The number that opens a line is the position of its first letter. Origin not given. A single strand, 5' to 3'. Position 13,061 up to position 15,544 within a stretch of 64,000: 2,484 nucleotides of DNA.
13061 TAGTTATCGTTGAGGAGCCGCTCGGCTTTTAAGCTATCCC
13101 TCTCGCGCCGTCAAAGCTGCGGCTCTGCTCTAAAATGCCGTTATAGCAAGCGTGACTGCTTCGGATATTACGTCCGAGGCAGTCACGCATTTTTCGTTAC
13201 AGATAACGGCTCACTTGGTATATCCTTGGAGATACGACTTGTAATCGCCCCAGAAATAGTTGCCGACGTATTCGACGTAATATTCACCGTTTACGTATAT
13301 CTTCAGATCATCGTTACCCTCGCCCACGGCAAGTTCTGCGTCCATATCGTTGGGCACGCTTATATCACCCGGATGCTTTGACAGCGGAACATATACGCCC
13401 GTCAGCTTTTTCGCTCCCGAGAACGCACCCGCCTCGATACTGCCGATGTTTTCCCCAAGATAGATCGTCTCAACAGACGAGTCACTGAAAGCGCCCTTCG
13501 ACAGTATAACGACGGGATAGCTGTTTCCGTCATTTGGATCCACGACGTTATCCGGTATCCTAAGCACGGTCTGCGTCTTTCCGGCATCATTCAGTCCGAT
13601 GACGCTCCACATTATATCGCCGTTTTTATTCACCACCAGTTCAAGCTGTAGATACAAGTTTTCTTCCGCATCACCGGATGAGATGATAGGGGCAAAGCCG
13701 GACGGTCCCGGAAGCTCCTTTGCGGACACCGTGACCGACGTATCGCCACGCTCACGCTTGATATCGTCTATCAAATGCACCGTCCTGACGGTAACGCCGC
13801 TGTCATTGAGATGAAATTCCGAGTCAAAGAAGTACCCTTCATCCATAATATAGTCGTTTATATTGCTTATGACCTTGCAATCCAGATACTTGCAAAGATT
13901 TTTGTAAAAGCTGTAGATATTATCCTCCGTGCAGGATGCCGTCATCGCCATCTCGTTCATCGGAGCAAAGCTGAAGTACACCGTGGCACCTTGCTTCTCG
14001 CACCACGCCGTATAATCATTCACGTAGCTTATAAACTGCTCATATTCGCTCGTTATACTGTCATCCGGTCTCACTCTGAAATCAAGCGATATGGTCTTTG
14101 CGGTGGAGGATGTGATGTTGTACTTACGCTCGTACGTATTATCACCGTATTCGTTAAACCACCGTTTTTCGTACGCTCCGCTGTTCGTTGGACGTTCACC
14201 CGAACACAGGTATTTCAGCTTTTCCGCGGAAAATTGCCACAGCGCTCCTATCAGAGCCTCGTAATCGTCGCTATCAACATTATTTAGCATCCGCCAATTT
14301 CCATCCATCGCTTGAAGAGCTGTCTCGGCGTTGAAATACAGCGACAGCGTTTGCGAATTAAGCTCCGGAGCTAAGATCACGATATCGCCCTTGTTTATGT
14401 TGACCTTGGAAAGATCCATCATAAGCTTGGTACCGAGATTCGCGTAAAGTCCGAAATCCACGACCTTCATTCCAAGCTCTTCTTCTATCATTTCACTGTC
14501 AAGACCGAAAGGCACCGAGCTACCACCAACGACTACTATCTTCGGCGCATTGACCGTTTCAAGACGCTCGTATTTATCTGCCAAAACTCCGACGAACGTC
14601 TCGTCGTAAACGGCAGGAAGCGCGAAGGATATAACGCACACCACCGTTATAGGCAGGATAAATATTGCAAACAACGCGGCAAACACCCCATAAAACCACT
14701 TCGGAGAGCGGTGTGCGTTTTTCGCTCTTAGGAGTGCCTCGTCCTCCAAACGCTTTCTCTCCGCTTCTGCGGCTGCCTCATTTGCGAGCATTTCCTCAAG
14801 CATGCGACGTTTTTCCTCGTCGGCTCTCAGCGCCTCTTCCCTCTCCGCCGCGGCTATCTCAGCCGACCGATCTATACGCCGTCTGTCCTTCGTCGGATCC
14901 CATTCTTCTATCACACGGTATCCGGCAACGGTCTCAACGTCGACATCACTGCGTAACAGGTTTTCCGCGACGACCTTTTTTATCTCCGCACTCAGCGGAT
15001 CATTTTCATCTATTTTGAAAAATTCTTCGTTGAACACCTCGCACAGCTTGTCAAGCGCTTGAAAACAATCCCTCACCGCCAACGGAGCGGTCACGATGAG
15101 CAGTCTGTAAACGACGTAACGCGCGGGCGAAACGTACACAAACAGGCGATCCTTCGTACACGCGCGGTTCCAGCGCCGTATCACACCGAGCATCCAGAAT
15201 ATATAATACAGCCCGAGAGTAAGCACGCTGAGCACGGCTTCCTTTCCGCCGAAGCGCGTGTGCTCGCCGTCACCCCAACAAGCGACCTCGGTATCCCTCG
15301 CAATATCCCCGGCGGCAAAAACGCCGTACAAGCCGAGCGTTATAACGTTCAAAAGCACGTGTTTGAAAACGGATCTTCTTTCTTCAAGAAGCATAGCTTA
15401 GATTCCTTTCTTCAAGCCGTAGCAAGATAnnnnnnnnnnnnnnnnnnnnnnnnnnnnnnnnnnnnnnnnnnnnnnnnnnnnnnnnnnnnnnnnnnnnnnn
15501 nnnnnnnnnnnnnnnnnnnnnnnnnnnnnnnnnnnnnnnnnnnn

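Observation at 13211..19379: Four-gene MBOAT operon with two paralogous SGNH/DltD-like ectoenzymes fused to BspA-type LRR domains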

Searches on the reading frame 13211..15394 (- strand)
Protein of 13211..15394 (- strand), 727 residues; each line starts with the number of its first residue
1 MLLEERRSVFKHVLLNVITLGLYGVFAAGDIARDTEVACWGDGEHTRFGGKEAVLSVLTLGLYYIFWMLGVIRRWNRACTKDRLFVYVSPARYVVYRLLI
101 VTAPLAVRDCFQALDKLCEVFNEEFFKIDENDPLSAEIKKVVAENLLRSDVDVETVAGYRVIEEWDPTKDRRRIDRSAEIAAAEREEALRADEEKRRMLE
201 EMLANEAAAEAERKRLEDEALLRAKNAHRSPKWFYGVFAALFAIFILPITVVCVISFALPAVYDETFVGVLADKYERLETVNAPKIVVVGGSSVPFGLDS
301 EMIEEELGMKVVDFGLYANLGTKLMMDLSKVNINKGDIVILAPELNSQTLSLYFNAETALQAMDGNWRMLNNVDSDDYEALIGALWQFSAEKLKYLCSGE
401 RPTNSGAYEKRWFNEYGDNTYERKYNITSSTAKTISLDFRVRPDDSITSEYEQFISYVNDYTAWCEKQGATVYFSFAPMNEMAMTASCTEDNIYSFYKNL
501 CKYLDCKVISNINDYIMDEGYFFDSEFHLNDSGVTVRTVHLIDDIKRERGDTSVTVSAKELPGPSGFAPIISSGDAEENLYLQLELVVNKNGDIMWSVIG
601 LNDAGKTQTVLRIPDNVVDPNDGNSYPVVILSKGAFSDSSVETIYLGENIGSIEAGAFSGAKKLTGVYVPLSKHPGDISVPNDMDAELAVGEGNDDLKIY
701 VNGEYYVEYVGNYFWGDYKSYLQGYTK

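Call 3: search_protein_families(library=pfam, proteins=[window:13211-15394:-], max_evalue=0.1)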
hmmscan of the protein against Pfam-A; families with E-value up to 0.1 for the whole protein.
window:13211-15394:- (727 aa): 4 families
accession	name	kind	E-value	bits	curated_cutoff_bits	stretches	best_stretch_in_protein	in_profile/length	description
PF14018.11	DUF4234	-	6.1e-10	39.5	25.3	2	7-68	1-61/70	Domain of unknown function (DUF4234)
PF13306.12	LRR_5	-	0.0074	16.6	27.7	1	632-668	49-85/127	BspA type Leucine rich repeat region (6 copies)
PF05987.18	DUF898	-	0.044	13.3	28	0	228-265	174-211/336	Bacterial protein of unknown function (DUF898)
PF20403.5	DUF6693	-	0.056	14.1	31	0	54-74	76-96/104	Family of unknown function (DUF6693)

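Call 4: search_protein_families(library=ncbifam, proteins=[window:13211-15394:-], max_evalue=0.1)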
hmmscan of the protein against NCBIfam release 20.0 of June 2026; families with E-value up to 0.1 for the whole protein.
window:13211-15394:- (727 aa): 0 families

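Call 7: search_solved_structures(query=window:13211-15394:-, max_evalue=10)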
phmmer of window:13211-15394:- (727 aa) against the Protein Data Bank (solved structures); distinct sequences matched with E-value up to 10: 4.
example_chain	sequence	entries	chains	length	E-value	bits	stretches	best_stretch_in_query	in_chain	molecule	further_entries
4oju_A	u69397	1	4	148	0.25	12.8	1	608-667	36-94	hypothetical leucine rich repeat protein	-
7ytt_B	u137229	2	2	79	2.1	9.7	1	72-115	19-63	Protein L5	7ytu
9o5s_Q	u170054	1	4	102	2.3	9.6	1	149-215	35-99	BXMart1-3 minibinder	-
9qh6_G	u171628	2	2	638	2.5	9.5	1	146-196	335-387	von Willebrand factor, type A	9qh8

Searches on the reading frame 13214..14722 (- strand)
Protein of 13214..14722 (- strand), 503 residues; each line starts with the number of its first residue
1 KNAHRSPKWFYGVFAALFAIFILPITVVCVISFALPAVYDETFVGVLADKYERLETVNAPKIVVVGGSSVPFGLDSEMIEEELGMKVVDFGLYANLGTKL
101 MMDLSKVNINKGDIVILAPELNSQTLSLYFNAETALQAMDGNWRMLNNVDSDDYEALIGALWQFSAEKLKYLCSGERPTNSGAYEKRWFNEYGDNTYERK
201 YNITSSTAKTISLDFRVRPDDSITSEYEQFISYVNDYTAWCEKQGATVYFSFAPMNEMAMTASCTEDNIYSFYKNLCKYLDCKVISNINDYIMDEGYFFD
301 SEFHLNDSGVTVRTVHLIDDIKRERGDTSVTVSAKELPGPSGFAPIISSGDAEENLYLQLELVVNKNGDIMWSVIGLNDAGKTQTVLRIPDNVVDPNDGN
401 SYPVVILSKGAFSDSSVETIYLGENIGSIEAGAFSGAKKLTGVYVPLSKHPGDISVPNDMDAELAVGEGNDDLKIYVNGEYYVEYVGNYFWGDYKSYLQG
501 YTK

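Call 21: predict_structure(alignment_id=A1)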
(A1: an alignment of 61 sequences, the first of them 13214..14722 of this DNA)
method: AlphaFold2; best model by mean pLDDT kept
length: 503 residues; sequences in the alignment: 61
mean_pLDDT: 93.5   pTM: 0.86
mean pLDDT of the five models: 93.5, 93.4, 92.7, 92.3, 92.2
residues with pLDDT >= 90: 417; 70-90: 82; 50-70: 3; < 50: 1
segments of 3 or more residues with pLDDT < 50: none
pLDDT, mean of each block of 10 residues (from residue 1): 75 96 96 96 94 96 96 97 97 82 97 97 84 94 96 96 95 91 93 96 84 92 93 98 98 95 93 97 97 96 95 98 95 92 87 94 88 97 98 94 96 98 95 97 96 87 90 96 85 94 90
secondary structure, 60 per line:
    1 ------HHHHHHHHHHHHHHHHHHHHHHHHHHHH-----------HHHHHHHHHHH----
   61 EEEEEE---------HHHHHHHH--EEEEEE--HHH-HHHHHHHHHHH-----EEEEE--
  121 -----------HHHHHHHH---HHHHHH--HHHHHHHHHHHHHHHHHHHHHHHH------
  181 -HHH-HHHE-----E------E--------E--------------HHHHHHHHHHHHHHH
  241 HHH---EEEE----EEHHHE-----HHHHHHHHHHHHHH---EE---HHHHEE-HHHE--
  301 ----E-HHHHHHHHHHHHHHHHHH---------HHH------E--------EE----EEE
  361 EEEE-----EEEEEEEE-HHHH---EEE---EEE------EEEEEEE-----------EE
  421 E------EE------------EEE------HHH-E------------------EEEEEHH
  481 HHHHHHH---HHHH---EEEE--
elements in order: H7-34 H46-56 E61-66 H76-83 E86-91 H98-108 E114-118 H132-139 H143-148 H151-174 H226-243 E247-250 H266-279 H288-291 H307-324 E358-364 E370-377 H379-382 E386-388 E392-394 E401-407 E419-421 E442-444 E474-478 H479-487 H491-494 E498-501
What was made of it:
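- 13211..15394 (-): p4 (D4-type): 727-aa membrane protein. DUF4234 at aa 7-68 (15191-15376). Charged predicted coil at aa ~140-230. TM anchor at aa 231-264 (14603-14704). SGNH-like catalytic domain at aa 265-560 (13715-14602), with Ser292, Gly315, Asp337, Glu344, Asp524 and His528. LRR-type C-terminal domain at aa 561-727 (13214-13714). Call 21: model pLDDT 93.5.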

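Call 27: fold_search(model_id=the predicted structure, library=pdb)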
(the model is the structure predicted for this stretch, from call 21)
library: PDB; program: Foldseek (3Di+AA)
matches with E <= 10: 1561; with E <= 0.001: 3
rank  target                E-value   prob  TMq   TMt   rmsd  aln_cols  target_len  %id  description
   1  4oju_D                4.8e-04  1.00  0.18  0.51   4.7       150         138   18  Crystal structure of a leucine-rich repeat protein (BACCAP_00569) from Bacteroides capillosus ATCC 29799 at 2.00 A res (released 2014-06-18)
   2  4oju_A                5.6e-04  1.00  0.16  0.51   9.7       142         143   18  Crystal structure of a leucine-rich repeat protein (BACCAP_00569) from Bacteroides capillosus ATCC 29799 at 2.00 A res (released 2014-06-18)
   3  4oju_B                9.8e-04  1.00  0.17  0.50   5.1       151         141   17  Crystal structure of a leucine-rich repeat protein (BACCAP_00569) from Bacteroides capillosus ATCC 29799 at 2.00 A res (released 2014-06-18)
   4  4fdw                  1.4e-03  1.00  0.16  0.20   3.0       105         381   20  Crystal structure of a putative cell surface protein (BACOVA_01565) from Bacteroides ovatus ATCC 8483 at 2.05 A resoluti (released 2012-07-25)
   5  7dxm_B                1.7e-03  0.98  0.28  0.34  13.2       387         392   12  Crystal structure of DltD (released 2021-07-21)
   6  4fd0                  2.1e-03  1.00  0.16  0.21   6.8       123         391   17  Crystal structure of a putative cell surface protein (BACCAC_03700) from Bacteroides caccae ATCC 43185 at 2.07 A resolut (released 2012-07-25)
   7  4gt6                  3.9e-03  1.00  0.15  0.20  10.2       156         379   12  Crystal structure of a leucine rich cell surface protein (FAEPRAA2165_01021) from Faecalibacterium prausnitzii A2-165 at (released 2012-09-26)
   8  3c1u                  4.9e-03  0.99  0.26  0.50  12.8       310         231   12  D192N mutant of Rhamnogalacturonan acetylesterase (released 2008-08-05)
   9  2o14                  5.8e-03  1.00  0.25  0.34   7.1       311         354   10  X-Ray Crystal Structure of Protein YXIM_BACsu from Bacillus subtilis. Northeast Structural Genomics Consortium Target SR (released 2006-12-12)
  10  1deo_A                5.8e-03  1.00  0.27  0.54  12.8       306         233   12  RHAMNOGALACTURONAN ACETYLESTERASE FROM ASPERGILLUS ACULEATUS AT 1.55 A RESOLUTION WITH SO4 IN THE ACTIVE SITE (released 2000-04-26)
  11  2hsj_A                6.5e-03  0.98  0.23  0.48  11.5       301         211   11  The structure of a putative platelet activating factor from Streptococcus pneumonia. (released 2006-09-19)
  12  6o93                  6.9e-03  0.94  0.28  0.34  11.4       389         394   10  D-alanyl transferase DltD from Enterococcus faecalis (released 2019-03-27)
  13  2lz0_MODEL_1_A        7.7e-03  1.00  0.16  0.66   5.2       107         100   25  NMR structure of the protein ZP_02034617.1 from Bacteroides capillosus ATCC 29799 (released 2012-10-10)
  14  4eso_C                9.6e-03  0.25  0.13  0.22  15.7       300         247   11  Crystal structure of a putative oxidoreductase protein from Sinorhizobium meliloti 1021 in complex with NADP (released 2012-05-16)
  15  9otv_A                1.0e-02  0.98  0.22  0.52   9.7       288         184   13  Truncated putative polyesterase from Chloracidobacterium thermophilum (released 2026-04-08)
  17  2hsj_D                1.4e-02  0.92  0.23  0.46  11.5       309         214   10  The structure of a putative platelet activating factor from Streptococcus pneumonia. (released 2006-09-19)
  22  2hsj_B                3.7e-02  0.93  0.24  0.50  11.3       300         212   11  The structure of a putative platelet activating factor from Streptococcus pneumonia. (released 2006-09-19)
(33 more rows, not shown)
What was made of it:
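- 13211..15394 (-): Call 27: DltD 7dxm_B probability 0.98, 6o93 probability 0.94, SGNH esterases, and LRR proteins.
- On DltD (PF04914): p4 model: 7dxm_B E=1.7e-3, probability 0.98, TM 0.28/0.34; 6o93 probability 0.94 (call 27).
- On SGNH hydrolase superfamily (Pfam clan CL0264): p4: 3c1u, 1deo, 2o14 and 2hsj at probability 0.98-1.0 (call 27).
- Closest known: DltB/DltX/DltD. Same: The p4 model matches DltD structures at probability 0.94-0.98 (call 27).
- Checked: Foldseek's top hits for the p4 model are LRR proteins (call 27).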

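Call 29: search_protein_families(library=pfam, alignment_id=A1, max_evalue=1)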
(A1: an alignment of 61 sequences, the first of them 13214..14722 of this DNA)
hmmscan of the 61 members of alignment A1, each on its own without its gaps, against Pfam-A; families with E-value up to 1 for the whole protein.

A. member 1, window:13214-14722:- (503 aa): 2 families
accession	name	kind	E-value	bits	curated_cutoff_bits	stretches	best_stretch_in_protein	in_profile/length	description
PF13306.12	LRR_5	-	0.0037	17.6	27.7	1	408-444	49-85/127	BspA type Leucine rich repeat region (6 copies)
PF13855.12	LRR_8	-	0.083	13.1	27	1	407-441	16-52/61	Leucine rich repeat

B. families by the number of members that match (of 61 scanned): 20 families
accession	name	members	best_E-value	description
PF13306.12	LRR_5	50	5e-08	BspA type Leucine rich repeat region (6 copies)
PF13855.12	LRR_8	30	8.4e-05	Leucine rich repeat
PF08812.16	YtxC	4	0.0092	YtxC-like family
PF14781.12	BBS2_N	3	0.023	Ciliary BBSome complex subunit 2, N-terminal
PF12862.13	ANAPC5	2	0.01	Anaphase-promoting complex subunit 5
PF13800.11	Sigma_reg_N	2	0.012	Sigma factor regulator N-terminal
PF12555.13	SteA-like_C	2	0.15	SteA-like C-terminal domain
PF06796.16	NapE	2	0.18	Periplasmic nitrate reductase protein NapE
PF13044.11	Fusion_F0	1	0.04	Fusion glycoprotein F0, Isavirus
PF14890.11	Intein_splicing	1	0.083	Intein splicing domain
PF20608.4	Phage_tube_C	1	0.084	Phage tail tube protein C-terminal domain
PF14524.12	Wzt_C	1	0.085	Wzt C-terminal domain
PF16463.11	Phage_TTP_13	1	0.16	Phage tail tube protein family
PF24674.1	MACPF_SNTX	1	0.18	SNTX, MACPF/CDC-like domain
PF03918.19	CcmH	1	0.19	Cytochrome C biogenesis protein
PF04914.18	DltD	1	0.22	DltD protein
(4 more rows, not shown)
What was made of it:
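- On DltD (PF04914): One of 61 D4-type members hits, at E=0.22 (call 29).
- Checked: 50 of 61 members hit LRR_5 (call 29).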

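Call 30: search_solved_structures(query=A1, max_evalue=10, show_alignments=0)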
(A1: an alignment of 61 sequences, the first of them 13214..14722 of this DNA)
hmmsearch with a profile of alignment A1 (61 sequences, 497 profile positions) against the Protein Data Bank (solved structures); distinct sequences matched with E-value up to 10: 63 (the best 60 are shown).
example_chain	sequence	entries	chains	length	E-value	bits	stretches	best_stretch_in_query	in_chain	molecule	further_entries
4gt6_A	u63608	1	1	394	1.2e-21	80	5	399-442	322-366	Cell surface protein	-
4fs7_A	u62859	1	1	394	1.4e-16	63.4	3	399-443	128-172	Uncharacterized protein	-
2lz0_A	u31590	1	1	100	2.3e-11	46.1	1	394-494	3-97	Uncharacterized protein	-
4fd0_A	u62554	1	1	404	5.2e-10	41.6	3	400-493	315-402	Leucine rich hypothetical protein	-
4cp6_A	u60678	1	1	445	8.9e-10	40.9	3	398-478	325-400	CHOLINE BINDING PROTEIN PCPA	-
4fdw_A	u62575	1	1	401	9.1e-10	40.9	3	391-440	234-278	leucine rich hypothetical protein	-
4h09_A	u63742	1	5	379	1.2e-09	40.4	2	392-443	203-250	Hypothetical leucine rich repeat protein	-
6mlx_A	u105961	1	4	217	1.4e-09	40.2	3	387-443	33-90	Leucine-rich repeat protein TpLRR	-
5lfn_A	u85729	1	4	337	5.2e-08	35.1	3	395-444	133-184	Chondroadherin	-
5mx1_A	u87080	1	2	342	5.6e-08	35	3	395-444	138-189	Chondroadherin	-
1xcd_A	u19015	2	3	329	1.7e-05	26.8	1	395-448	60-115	Decorin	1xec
1xku_A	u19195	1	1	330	1.7e-05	26.8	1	395-448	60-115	Decorin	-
3sb4_A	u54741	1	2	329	0.00034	22.5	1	389-448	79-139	Hypothetical leucine rich repeat protein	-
4oju_A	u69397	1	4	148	0.0005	21.9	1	394-442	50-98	hypothetical leucine rich repeat protein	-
7fig_R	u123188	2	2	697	0.00078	21.3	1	356-442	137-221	Lutropin-choriogonadotropic hormone receptor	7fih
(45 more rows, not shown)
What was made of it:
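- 13211..15394 (-): Calls 29 and 30.
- On BspA-type leucine-rich repeat (PF13306 LRR_5): For p4's family, 50 of 61 members hit LRR_5 (call 29), the profile hits 4gt6 at E=1e-21 (call 30), and Foldseek finds 4oju (call 27).
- Checked: The family profile hits LRR structure 4gt6 at E=1e-21 (call 30).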

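Call 35: find_related_loci(query=A1, collection=genome_contigs, flank=9000)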
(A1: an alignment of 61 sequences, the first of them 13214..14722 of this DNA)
Query A1 (503 aa) in genome_contigs; peptide patterns used: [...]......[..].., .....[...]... (x = any residue, [..] = any of these).
238 stretches matched a pattern; 187 encode a relative of the query (tblastn E <= 1e-3); the best 80 are kept; 80 distinct loci.
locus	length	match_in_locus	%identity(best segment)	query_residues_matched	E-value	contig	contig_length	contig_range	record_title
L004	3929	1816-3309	61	1-503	0e+0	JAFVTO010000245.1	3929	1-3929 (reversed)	MAG: Clostridia bacterium isolate RGIG5382 Sheep_Colon-3__c1049049, whole genome shotgun sequence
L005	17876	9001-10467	59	4-498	0e+0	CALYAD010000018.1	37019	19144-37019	MAG: uncultured Clostridia bacterium isolate E10__bin215 genome assembly, contig: E10__k127_20126, whole genome shotgun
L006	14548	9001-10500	52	1-498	2e-173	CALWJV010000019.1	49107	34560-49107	MAG: uncultured Clostridia bacterium isolate E08__bin245 genome assembly, contig: E08__k127_4788834, whole genome shotgu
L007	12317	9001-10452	54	8-499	4e-170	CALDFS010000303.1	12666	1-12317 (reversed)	MAG TPA_asm: uncultured Ruminococcus sp. isolate SRR2857969_bin.50_CONCOCT_v1.1_MAG genome assembly, contig: ERZ505737.5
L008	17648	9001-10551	51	1-503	2e-167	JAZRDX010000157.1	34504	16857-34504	MAG: Eubacteriales bacterium isolate T1900045503_YK20190197.MAGScoT_cleanbin_000011 SGB_7511_k141_3338769, whole genome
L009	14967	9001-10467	53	2-498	3e-167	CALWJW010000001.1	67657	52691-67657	MAG: uncultured Clostridia bacterium isolate BRZ_AN__bin107 genome assembly, contig: BRZ_AN__NODE_628_length_67657_cov_4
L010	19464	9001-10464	54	8-503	5e-167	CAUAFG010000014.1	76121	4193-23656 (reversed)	MAG TPA_asm: uncultured Ruminococcus sp. isolate ERR9578272_bin.21_MetaWRAP_v1.3_MAG genome assembly, contig: ERZ1853395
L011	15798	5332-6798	53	4-501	4e-165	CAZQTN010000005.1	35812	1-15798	MAG TPA_asm: uncultured Ruminococcus sp. isolate SRP315200_co1_628 genome assembly, contig: NODE_1541_length_35812_cov_1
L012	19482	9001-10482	54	2-498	4e-164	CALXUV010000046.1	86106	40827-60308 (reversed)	MAG: uncultured Clostridia bacterium isolate E41__bin104 genome assembly, contig: E41__k127_714053, whole genome shotgun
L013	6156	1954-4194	52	2-503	2e-164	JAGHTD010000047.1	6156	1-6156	MAG: Candidatus Colimorpha enterica isolate E3_60 c_000001826347, whole genome shotgun sequence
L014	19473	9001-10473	52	1-499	5e-162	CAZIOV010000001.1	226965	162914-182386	MAG TPA_asm: uncultured Oscillospiraceae bacterium isolate SRP222994_co1_528 genome assembly, contig: NODE_8_length_2269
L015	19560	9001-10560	50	1-494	2e-160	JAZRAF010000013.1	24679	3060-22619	MAG: Eubacteriales bacterium isolate T1900045144_TC20190138.MAGScoT_cleanbin_000020 SGB_4933_k141_44414, whole genome sh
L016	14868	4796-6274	51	1-499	5e-160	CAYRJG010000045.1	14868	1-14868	MAG TPA_asm: uncultured Ruminococcus sp. isolate SRP315200_co1_654 genome assembly, contig: NODE_8155_length_14868_cov_9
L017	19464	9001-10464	54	5-501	1e-172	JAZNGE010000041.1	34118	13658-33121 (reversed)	MAG: Eubacteriales bacterium isolate T1900044708_TS20190174.MAGScoT_cleanbin_000025 SGB_1822_k141_329879, whole genome s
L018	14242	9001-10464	50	8-498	3e-151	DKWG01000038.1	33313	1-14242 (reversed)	MAG TPA_asm: Ruminococcus sp. UBA7158 UBA7158_contig_29447, whole genome shotgun sequence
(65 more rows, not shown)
